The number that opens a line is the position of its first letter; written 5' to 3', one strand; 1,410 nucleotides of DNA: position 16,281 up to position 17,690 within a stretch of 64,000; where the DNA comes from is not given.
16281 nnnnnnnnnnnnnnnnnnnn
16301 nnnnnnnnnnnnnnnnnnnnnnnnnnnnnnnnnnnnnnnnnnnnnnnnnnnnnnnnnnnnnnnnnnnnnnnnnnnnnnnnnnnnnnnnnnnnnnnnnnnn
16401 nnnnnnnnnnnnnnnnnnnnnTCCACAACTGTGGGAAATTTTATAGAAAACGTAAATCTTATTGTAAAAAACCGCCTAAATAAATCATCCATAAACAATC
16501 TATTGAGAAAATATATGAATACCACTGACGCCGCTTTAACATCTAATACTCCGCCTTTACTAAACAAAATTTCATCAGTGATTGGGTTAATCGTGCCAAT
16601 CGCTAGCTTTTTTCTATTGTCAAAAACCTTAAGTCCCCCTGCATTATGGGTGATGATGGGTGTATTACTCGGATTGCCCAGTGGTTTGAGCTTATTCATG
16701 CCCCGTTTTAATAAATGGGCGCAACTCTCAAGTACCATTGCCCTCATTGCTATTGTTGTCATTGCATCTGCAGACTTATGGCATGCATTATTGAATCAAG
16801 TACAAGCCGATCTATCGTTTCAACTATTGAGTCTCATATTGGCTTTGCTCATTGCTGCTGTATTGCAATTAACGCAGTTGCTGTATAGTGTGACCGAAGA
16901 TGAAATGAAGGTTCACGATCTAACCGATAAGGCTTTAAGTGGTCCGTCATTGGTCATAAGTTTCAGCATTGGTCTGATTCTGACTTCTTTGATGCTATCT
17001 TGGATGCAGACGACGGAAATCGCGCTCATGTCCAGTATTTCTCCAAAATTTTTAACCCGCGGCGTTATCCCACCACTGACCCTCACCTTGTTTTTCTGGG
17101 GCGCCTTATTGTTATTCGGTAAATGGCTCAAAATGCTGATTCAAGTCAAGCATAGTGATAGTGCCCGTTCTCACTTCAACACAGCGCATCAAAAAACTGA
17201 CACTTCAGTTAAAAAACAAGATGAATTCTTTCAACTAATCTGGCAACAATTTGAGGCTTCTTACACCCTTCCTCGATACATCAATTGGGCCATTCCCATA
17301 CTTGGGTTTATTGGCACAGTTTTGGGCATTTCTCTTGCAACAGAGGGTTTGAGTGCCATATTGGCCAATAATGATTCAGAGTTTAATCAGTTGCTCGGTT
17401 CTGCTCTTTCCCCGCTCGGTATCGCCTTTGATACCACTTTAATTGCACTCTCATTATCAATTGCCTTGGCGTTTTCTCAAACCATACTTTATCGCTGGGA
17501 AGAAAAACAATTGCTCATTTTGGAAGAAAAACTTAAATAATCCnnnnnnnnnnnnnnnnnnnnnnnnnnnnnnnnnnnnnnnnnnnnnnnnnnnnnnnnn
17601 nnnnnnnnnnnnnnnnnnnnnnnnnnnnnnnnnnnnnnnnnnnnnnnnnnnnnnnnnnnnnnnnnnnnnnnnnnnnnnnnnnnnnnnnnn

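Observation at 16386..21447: Uncharacterised operon: MotA/ExbB-like channel, two ExbD/TolR-like proteins and a tandem FGE-sulfatase membrane protein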

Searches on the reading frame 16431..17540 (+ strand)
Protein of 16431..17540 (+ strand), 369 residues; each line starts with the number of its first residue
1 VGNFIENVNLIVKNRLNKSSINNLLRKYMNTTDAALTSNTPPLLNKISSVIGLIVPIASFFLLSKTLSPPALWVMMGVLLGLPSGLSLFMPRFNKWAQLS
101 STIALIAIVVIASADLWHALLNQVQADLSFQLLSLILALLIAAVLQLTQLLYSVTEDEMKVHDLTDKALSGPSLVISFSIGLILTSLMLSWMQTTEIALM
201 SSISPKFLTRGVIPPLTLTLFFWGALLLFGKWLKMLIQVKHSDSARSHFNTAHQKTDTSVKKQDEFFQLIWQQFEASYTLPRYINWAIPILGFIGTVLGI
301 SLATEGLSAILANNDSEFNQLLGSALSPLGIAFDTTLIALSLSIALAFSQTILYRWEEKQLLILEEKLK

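Call 3: search_protein_families(library=pfam, proteins=[window:16431-17540:+], max_evalue=1)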
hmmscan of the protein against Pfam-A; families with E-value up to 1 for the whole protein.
window:16431-17540:+ (369 aa): 2 families
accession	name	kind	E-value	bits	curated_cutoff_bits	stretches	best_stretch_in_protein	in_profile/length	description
PF01618.21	MotA_ExbB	-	0.00084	19.5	22.9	1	272-364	40-125/127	MotA/TolQ/ExbB proton channel family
PF07787.17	TMEM43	-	0.14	11.9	23.3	1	274-356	174-250/250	Transmembrane protein 43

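Call 4: search_protein_families(library=ncbifam, proteins=[window:16431-17540:+], max_evalue=1)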
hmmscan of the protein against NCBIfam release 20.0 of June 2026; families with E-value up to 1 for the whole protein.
window:16431-17540:+ (369 aa): 1 family
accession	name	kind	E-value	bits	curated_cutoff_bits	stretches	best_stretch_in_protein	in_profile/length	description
NF033917.0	antiphage_ZorA_4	subfamily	0.077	11.9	500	1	290-346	68-121/413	anti-phage ZorAB system protein ZorA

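Call 5: search_protein_families(library=padloc, proteins=[window:16431-17540:+], max_evalue=1)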
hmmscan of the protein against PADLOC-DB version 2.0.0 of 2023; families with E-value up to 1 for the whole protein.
window:16431-17540:+ (369 aa): 1 family
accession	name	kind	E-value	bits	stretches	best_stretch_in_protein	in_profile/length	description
PDLC00597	ZorA1|ZorA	-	0.0045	13.8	1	261-349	82-176/683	MotA/ExbB/TolQ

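Call 6: find_homologous_proteins(query=window:16431-17540:+)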
Query window:16431-17540:+ (369 aa): 867 proteins with E <= 0.001 among 8000 candidates; the best 120 are listed.
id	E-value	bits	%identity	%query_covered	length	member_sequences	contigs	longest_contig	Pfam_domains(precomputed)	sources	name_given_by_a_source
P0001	8.7e-209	711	100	92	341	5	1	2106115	-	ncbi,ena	-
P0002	1.4e-101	358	54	89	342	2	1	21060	-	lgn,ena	-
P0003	6.5e-94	333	50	91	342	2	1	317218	-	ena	-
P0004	3.2e-93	331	50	90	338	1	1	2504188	-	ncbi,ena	-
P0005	5.6e-85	304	50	88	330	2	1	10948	-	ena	-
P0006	3.2e-84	301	49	89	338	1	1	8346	-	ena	-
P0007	2.9e-83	298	51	87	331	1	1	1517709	-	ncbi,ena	-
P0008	7.5e-81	290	50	85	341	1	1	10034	-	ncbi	ncbi:MAG: hypothetical protein ACR2P9_09235 [Gammaproteobacteria bacterium]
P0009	4.8e-80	287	49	88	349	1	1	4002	PF01618.22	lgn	-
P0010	1.2e-77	280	46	89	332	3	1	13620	PF01618.22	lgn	-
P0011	2.0e-76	275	48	85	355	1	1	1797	-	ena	-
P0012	3.2e-74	268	48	85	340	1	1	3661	-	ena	-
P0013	1.5e-73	266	46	86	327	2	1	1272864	-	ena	-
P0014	1.7e-73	266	48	85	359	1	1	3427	-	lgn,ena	-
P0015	6.2e-73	264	49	78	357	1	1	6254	-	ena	-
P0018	1.0e-70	257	48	73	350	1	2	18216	PF01618.22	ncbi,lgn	ncbi:MAG: MotA/TolQ/ExbB proton channel family protein [Pseudohongiellaceae bacterium]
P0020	5.9e-70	254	43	89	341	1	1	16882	PF01618.22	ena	-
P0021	7.8e-70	254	48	74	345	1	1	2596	PF01618.22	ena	-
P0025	2.2e-68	249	43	88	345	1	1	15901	PF01618.22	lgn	-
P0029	1.3e-66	243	42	90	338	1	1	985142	PF01618.22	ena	-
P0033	3.2e-64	235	41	89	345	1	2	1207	PF01618.22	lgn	-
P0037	1.8e-60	223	45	72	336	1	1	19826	PF01618.22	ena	-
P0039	3.8e-51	192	43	75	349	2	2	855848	PF01618.22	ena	-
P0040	7.2e-50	188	45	55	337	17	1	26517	PF01618.22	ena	-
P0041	7.5e-50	188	40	75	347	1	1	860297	PF01618.22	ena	-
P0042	2.4e-49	186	41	71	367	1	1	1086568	PF01618.22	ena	-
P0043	4.8e-49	186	39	82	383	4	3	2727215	PF01618.22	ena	-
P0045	2.3e-48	183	41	75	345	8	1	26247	PF01618.22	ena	-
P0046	1.9e-47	180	36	96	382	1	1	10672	PF01618.22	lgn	-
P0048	5.7e-47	179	41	72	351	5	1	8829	PF01618.22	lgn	-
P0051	1.7e-46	177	39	73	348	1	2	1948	PF01618.22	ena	-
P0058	2.1e-45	174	37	73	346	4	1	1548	PF01618.22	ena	-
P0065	5.9e-45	172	48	47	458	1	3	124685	-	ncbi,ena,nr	ncbi:MAG: MotA/TolQ/ExbB proton channel family protein [Deltaproteobacteria bacterium]|nr:MotA/TolQ/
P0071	1.1e-44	171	38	74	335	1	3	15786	PF01618.22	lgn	-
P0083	4.3e-44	169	37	74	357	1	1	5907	PF01618.22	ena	-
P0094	9.4e-44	168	41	72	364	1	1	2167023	PF01618.22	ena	-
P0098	2.3e-43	167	38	73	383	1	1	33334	PF01618.22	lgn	-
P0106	4.0e-43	166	37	71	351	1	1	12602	PF01618.22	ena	-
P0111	5.6e-43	166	38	72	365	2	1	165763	PF01618.22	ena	-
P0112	6.2e-43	165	36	81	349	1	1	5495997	-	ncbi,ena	-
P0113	6.3e-43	165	37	81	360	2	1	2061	PF01618.22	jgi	-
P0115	6.8e-43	165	35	86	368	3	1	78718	PF01618.22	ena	-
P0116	6.9e-43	165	38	70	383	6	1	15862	PF01618.22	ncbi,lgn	-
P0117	7.0e-43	165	37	77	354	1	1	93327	PF01618.22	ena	-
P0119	7.1e-43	165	39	73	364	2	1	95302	PF01618.22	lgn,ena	-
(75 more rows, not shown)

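Call 8: find_encoding_contigs(protein=P0001, flank=10000, max_places=2)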
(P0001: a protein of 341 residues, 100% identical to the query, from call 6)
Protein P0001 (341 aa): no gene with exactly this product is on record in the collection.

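Call 9: find_encoding_contigs(protein=P0004, flank=10000, max_places=2)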
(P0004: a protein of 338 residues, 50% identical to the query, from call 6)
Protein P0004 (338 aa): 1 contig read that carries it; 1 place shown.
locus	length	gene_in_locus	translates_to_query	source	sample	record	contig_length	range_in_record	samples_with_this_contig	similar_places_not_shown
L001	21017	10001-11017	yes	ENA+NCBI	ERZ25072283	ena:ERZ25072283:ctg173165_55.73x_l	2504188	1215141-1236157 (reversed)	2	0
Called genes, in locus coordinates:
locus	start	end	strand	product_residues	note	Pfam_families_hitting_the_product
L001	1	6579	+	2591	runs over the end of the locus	PF11250:FAF (faint)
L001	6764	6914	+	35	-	-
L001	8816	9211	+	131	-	PF00665:rve, PF13683:rve_3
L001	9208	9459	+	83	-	-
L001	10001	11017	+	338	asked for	-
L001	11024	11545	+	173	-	-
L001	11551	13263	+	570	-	-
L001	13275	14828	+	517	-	PF03781:FGE-sulfatase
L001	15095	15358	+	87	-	-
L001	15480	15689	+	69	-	-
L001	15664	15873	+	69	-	-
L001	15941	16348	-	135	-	-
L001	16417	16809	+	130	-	-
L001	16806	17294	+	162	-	-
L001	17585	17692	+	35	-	-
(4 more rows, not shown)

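Call 10: find_encoding_contigs(protein=P0043, flank=8000, max_places=2)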
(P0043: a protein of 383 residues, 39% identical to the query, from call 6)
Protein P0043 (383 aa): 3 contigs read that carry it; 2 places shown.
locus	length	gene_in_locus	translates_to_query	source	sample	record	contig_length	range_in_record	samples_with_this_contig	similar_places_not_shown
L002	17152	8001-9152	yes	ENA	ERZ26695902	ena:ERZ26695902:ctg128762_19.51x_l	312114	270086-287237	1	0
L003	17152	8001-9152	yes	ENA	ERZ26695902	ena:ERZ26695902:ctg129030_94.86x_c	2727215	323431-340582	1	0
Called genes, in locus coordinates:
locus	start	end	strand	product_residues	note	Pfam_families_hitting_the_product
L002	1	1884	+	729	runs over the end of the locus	-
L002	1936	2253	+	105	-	-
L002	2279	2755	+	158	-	PF07504:FTP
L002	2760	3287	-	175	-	PF02556:SecB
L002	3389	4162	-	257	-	PF05099:TerB, PF00226:DnaJ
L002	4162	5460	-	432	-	PF00278:Orn_DAP_Arg_deC, PF01168:Ala_racemase_N, PF02784:Orn_Arg_deC_N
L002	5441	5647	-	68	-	-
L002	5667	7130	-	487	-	PF00206:Lyase_1, PF14698:ASL_C2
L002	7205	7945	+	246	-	PF02602:HEM4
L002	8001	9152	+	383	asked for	PF01618:MotA_ExbB (weak)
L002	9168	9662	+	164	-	-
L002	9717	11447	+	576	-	-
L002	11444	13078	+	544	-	PF03781:FGE-sulfatase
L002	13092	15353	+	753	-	PF12228:DUF3604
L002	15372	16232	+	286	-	PF13623:SurA_N_2 (weak), PF13624:SurA_N_3 (weak), PF13145:Rotamase_2 (weak)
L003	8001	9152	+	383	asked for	PF01618:MotA_ExbB (weak)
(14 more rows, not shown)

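Call 11: find_encoding_contigs(protein=P0065, flank=8000, max_places=2)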
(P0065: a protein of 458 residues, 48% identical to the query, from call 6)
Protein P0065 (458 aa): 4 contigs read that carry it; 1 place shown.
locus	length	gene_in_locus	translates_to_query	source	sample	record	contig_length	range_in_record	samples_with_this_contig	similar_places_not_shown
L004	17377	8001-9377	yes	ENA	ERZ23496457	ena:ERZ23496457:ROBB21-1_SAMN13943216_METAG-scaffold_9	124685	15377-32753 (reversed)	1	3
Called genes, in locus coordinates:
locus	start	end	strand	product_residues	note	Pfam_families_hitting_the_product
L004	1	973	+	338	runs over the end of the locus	PF04055:Radical_SAM, PF12345:DUF3641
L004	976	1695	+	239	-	PF09335:VTT_dom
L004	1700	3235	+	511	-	PF01134:GIDA (weak), PF01494:FAD_binding_3 (faint), PF02737:3HCDH_N (faint), PF03486:HI0933_like (faint), PF07992:Pyr_redox_2, PF13450:NAD_binding_8 (faint), PF00070:Pyr_redox, PF02852:Pyr_redox_dim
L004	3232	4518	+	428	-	PF02812:ELFV_dehydrog_N, PF00208:ELFV_dehydrog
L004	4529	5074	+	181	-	PF05099:TerB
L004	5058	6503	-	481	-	PF03007:WS_DGAT_cat, PF06974:WS_DGAT_C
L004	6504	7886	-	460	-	PF00135:COesterase, PF20434:BD-FAE, PF07859:Abhydrolase_3, PF00326:Peptidase_S9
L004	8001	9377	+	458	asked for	-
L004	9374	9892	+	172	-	-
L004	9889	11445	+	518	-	-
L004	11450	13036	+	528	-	PF03781:FGE-sulfatase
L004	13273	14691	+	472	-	PF13173:AAA_14, PF13401:AAA_22 (faint), PF13635:DUF4143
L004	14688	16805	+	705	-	PF01555:N6_N4_Mtase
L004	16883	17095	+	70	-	-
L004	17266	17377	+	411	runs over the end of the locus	PF28175:T4SS_LegC2C7 (weak)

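Call 12: find_encoding_contigs(protein=P0112, flank=8000, max_places=2)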
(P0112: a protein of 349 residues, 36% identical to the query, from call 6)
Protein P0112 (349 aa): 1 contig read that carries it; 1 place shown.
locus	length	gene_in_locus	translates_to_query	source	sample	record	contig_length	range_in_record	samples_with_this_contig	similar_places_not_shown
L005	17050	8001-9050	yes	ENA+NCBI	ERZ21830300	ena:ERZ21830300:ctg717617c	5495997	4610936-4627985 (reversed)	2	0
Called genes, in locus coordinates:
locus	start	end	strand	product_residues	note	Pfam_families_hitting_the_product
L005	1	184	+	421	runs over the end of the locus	PF00202:Aminotran_3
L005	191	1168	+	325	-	PF01636:APH, PF19974:TCAD9 (weak)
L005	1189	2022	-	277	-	PF00378:ECH_1, PF16113:ECH_2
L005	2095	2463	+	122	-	-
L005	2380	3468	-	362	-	PF03969:AFG1_ATPase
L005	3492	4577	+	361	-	PF00089:Trypsin, PF13365:Trypsin_2, PF00595:PDZ, PF13180:PDZ_2, PF17820:PDZ_6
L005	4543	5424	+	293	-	PF00348:polyprenyl_synt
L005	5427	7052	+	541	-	PF12796:Ank_2 (weak), PF13606:Ank_3 (faint), PF24521:Ank_KRIT1 (faint), PF13637:Ank_4 (weak), PF12796:Ank_2, PF13857:Ank_5, PF00023:Ank (weak), PF13637:Ank_4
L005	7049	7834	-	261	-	-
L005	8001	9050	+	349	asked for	-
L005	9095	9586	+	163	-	-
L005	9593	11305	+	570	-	-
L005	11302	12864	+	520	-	PF03781:FGE-sulfatase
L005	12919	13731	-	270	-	PF05685:Uma2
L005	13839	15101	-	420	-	PF05721:PhyH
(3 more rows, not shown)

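Call 24: search_solved_structures(query=A3, max_evalue=1, show_alignments=3)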
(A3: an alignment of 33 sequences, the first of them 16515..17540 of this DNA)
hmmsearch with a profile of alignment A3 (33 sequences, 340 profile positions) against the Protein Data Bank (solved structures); distinct sequences matched with E-value up to 1: 0.

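Call 26: search_protein_families(library=pfam, alignment_id=A3, max_evalue=0.01)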
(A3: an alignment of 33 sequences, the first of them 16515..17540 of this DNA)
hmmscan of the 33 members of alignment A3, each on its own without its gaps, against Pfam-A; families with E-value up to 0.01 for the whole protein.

A. member 1, window:16515-17540:+ (341 aa): 1 family
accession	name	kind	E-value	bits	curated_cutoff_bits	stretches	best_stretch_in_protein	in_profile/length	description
PF01618.21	MotA_ExbB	-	0.00091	19.4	22.9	1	244-336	40-125/127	MotA/TolQ/ExbB proton channel family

B. families by the number of members that match (of 33 scanned): 5 families
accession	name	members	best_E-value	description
PF01618.21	MotA_ExbB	29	4.4e-08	MotA/TolQ/ExbB proton channel family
PF07787.17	TMEM43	4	0.00059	Transmembrane protein 43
PF02163.28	Peptidase_M50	2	0.00064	Peptidase family M50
PF12349.14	Sterol-sensing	1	0.0041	Sterol-sensing domain of SREBP cleavage-activation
PF00558.24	Vpu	1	0.0052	Vpu protein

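Call 37: find_related_loci(query=A3, collection=genome_contigs, flank=9000)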
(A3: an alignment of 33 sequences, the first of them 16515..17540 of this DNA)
Query A3 (341 aa) in genome_contigs; peptide patterns used: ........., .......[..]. (x = any residue, [..] = any of these).
577 stretches matched a pattern; 507 encode a relative of the query (tblastn E <= 1e-3); the best 80 are kept; 80 distinct loci.
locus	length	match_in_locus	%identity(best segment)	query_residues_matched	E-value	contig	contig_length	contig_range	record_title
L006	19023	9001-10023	98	1-341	0e+0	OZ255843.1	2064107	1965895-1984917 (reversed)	MAG: Gammaproteobacteria bacterium isolate cedd11a5-eaec-4cc7-96b9-60b2383fdb61 genome assembly, chromosome: 1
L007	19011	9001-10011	50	8-341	3e-96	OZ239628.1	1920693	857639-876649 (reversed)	MAG: uncultured Thiomicrospira sp. isolate 55b74635-26c4-4402-a27e-0db7ab61e3f3 genome assembly, chromosome: 1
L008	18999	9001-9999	50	9-341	1e-94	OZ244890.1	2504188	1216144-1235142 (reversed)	MAG: Gammaproteobacteria bacterium isolate 4a6f340b-8a7c-42a5-93aa-a61a6e082441 genome assembly, chromosome: 1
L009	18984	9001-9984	54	2-332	1e-90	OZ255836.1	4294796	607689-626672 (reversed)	MAG: Gammaproteobacteria bacterium isolate ca7a236c-5591-4785-93cc-85d1117cbe75 genome assembly, chromosome: 1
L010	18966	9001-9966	50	18-341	4e-85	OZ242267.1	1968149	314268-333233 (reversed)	MAG: Gammaproteobacteria bacterium isolate fa2863a9-201d-429f-a315-5a7204c2277e genome assembly, chromosome: 1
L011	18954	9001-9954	51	22-341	9e-83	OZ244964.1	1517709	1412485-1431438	MAG: Gammaproteobacteria bacterium isolate 4d11eda0-cc42-4bf9-8d48-74ad8d4d0857 genome assembly, chromosome: 1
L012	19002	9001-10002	46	8-340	5e-81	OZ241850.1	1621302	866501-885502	MAG: Gammaproteobacteria bacterium isolate b612f1aa-635c-4f1d-9af9-ea02d919eeba genome assembly, chromosome: 1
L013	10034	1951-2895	50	30-341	1e-79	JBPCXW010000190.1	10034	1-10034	MAG: Gammaproteobacteria bacterium isolate MAG_seacave_26 S1Ck127_14483906, whole genome shotgun sequence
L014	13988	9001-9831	48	72-341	3e-72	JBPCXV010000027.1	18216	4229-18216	MAG: Pseudohongiellaceae bacterium isolate MAG_seacave_92 S1Ck127_11269456, whole genome shotgun sequence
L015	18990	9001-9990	41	13-339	2e-66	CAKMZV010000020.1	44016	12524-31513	uncultured Gammaproteobacteria bacterium isolate LS06H_Bin4 genome assembly, contig: NODE_23_length_44016_cov_20.695366,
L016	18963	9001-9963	46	18-341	1e-62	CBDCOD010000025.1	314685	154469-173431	MAG: Gammaproteobacteria bacterium isolate 7313ade1-f489-4a93-b2a5-4292a97c6ac3 genome assembly, contig: contig_25, whol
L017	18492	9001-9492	58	178-341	5e-53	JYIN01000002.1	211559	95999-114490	MAG: Gammaproteobacteria bacterium Gsub contig2715, whole genome shotgun sequence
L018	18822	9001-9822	39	73-340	2e-50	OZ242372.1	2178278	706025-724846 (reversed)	MAG: Gammaproteobacteria bacterium isolate 613a16fd-700e-4920-b4ab-3610f28fcb5e genome assembly, chromosome: 1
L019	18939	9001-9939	38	44-341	1e-49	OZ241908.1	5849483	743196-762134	MAG: Candidatus Azotimanducaceae bacterium isolate 16e1fe49-7b92-4528-a68f-5a19ecc53174 genome assembly, chromosome: 1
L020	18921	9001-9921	39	47-341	2e-49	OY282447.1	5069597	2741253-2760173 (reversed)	MAG: uncultured Pseudomonadales bacterium genome assembly, chromosome: 1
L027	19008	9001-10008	37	27-341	1e-47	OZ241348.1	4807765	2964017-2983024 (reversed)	MAG: Candidatus Azotimanducaceae bacterium isolate a9db2f7b-e227-4142-b8f7-1613535697ad genome assembly, chromosome: 1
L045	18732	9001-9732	40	101-340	5e-44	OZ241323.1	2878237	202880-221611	MAG: uncultured candidatus Porisulfidus sp. isolate c1eeb6c7-43c6-49e4-b51b-8d6765c536df genome assembly, chromosome: 1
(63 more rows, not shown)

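Call 64: search_protein_families(library=pfam, alignment_id=A4, max_evalue=0.00001)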
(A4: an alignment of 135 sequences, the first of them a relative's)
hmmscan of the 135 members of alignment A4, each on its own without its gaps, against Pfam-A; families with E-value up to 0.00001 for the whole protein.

A. member 1, L006:7473-8867:+ (465 aa): 0 families

B. families by the number of members that match (of 135 scanned): 113 families (the first 25 are shown)
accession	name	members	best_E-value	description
PF13424.12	TPR_12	9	2.2e-25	Tetratricopeptide repeat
PF07719.23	TPR_2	7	2.9e-43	Tetratricopeptide repeat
PF00069.31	Pkinase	7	1.2e-34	Protein kinase domain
PF07714.23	PK_Tyr_Ser-Thr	7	2.5e-24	Protein tyrosine and serine/threonine kinase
PF00593.30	TonB_dep_Rec_b-barrel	7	2.6e-14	TonB dependent receptor-like, beta-barrel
PF07715.20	Plug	7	9.7e-13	TonB-dependent Receptor Plug Domain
PF01625.27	PMSR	4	5.7e-61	Peptide methionine sulfoxide reductase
PF00384.28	Molybdopterin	4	1.6e-43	Molybdopterin oxidoreductase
PF14559.12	TPR_19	4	1.3e-41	Tetratricopeptide repeat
PF13432.12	TPR_16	4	6.1e-38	Tetratricopeptide repeat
PF13428.12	TPR_14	4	2.4e-29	Tetratricopeptide repeat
PF05036.18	SPOR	4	2.8e-15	SPOR domain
PF01568.27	Molydop_binding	4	3.6e-13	Molydopterin dinucleotide binding domain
PF01555.25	N6_N4_Mtase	3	8.5e-49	DNA methylase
PF13181.12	TPR_8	3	1.8e-28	Tetratricopeptide repeat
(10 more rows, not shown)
